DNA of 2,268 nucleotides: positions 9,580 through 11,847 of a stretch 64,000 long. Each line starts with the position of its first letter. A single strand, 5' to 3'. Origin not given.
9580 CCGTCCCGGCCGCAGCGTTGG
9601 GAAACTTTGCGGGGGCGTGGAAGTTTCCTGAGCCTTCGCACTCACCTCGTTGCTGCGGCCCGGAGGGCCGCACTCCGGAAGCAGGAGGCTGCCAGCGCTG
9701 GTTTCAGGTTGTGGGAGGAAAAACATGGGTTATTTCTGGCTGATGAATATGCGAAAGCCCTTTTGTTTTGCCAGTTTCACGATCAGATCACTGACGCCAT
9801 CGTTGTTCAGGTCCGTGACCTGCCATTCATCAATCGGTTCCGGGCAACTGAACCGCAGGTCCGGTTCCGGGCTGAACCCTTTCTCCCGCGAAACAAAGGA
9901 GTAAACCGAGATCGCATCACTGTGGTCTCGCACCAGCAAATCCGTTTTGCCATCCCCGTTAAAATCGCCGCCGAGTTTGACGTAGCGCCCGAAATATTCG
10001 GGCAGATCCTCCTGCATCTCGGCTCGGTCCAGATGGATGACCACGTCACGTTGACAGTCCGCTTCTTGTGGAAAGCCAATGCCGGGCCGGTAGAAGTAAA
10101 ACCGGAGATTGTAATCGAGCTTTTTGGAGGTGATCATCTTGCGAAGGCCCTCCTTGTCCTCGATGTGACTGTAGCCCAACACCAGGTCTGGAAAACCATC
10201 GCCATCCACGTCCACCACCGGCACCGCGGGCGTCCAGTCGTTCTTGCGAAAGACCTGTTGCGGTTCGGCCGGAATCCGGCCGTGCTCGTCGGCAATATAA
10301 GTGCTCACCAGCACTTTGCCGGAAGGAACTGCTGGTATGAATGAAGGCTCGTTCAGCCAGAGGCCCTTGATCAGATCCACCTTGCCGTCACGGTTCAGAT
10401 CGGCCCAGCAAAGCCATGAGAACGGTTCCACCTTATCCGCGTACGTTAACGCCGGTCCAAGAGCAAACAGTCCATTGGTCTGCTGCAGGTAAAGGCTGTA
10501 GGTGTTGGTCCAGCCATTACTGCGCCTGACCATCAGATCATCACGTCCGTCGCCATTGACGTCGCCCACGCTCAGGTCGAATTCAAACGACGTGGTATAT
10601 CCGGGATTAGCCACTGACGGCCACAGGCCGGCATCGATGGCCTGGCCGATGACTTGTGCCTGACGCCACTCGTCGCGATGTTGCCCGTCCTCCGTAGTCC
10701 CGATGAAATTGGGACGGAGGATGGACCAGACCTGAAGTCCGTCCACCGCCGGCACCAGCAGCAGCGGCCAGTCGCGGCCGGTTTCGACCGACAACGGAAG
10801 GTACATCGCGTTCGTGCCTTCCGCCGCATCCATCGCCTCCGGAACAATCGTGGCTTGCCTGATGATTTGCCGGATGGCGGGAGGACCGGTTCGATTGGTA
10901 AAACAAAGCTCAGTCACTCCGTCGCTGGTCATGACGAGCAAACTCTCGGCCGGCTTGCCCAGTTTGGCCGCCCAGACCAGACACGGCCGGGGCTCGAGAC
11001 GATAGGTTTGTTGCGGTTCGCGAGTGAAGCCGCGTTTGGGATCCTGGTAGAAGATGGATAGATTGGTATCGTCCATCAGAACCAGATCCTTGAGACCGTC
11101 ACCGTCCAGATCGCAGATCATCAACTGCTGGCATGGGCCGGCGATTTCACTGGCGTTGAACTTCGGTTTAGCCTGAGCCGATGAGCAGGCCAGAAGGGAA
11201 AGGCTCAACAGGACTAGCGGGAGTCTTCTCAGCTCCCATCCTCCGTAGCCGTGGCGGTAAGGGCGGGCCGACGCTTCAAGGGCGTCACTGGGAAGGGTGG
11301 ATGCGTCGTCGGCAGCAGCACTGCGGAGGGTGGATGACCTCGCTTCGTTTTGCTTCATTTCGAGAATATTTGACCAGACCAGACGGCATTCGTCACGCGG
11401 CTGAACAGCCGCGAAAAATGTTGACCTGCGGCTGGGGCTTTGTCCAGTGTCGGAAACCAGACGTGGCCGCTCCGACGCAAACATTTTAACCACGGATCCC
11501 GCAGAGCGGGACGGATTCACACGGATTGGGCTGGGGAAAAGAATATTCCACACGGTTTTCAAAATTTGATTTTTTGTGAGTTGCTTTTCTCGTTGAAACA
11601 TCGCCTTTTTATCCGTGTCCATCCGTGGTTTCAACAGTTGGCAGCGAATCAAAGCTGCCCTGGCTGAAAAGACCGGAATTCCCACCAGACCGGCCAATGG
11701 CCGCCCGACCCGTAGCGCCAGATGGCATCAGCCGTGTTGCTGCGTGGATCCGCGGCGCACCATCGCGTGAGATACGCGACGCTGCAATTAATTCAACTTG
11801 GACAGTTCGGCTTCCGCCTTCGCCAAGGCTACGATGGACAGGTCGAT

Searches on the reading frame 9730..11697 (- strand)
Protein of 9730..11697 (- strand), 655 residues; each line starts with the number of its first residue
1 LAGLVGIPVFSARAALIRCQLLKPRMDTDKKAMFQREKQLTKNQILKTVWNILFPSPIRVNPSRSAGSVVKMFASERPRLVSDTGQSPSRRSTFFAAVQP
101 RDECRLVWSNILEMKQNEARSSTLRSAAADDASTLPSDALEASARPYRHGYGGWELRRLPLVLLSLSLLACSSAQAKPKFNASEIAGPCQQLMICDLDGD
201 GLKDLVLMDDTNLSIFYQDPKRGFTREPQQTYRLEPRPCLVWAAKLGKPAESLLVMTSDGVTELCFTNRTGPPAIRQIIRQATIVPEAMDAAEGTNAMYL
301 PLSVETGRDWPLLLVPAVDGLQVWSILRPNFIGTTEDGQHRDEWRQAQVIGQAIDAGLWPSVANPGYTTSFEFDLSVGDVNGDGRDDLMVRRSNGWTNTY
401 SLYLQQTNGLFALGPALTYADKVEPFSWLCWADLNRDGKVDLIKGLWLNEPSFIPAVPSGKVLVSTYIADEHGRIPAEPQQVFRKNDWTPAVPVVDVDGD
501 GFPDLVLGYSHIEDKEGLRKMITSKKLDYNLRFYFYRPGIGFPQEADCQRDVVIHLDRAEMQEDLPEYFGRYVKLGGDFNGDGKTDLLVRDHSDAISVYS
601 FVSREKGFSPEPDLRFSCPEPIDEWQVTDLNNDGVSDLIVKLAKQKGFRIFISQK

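Call 73: search_protein_families(library=pfam, proteins=[window:9730-11697:-], max_evalue=0.00001)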
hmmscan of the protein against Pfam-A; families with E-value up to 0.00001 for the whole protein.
window:9730-11697:- (655 aa): 3 families
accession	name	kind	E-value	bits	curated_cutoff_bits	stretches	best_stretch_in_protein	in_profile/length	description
PF13517.12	FG-GAP_3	-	7.6e-28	97.3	26.9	2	379-443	1-60/61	FG-GAP-like repeat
PF01839.29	FG-GAP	-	8.7e-23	80.2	22.1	0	491-509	4-22/37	FG-GAP repeat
PF12256.14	TcdB_toxin_midN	-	2e-06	27.7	24.8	0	492-513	30-51/181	Insecticide toxin TcdB middle/N-terminal region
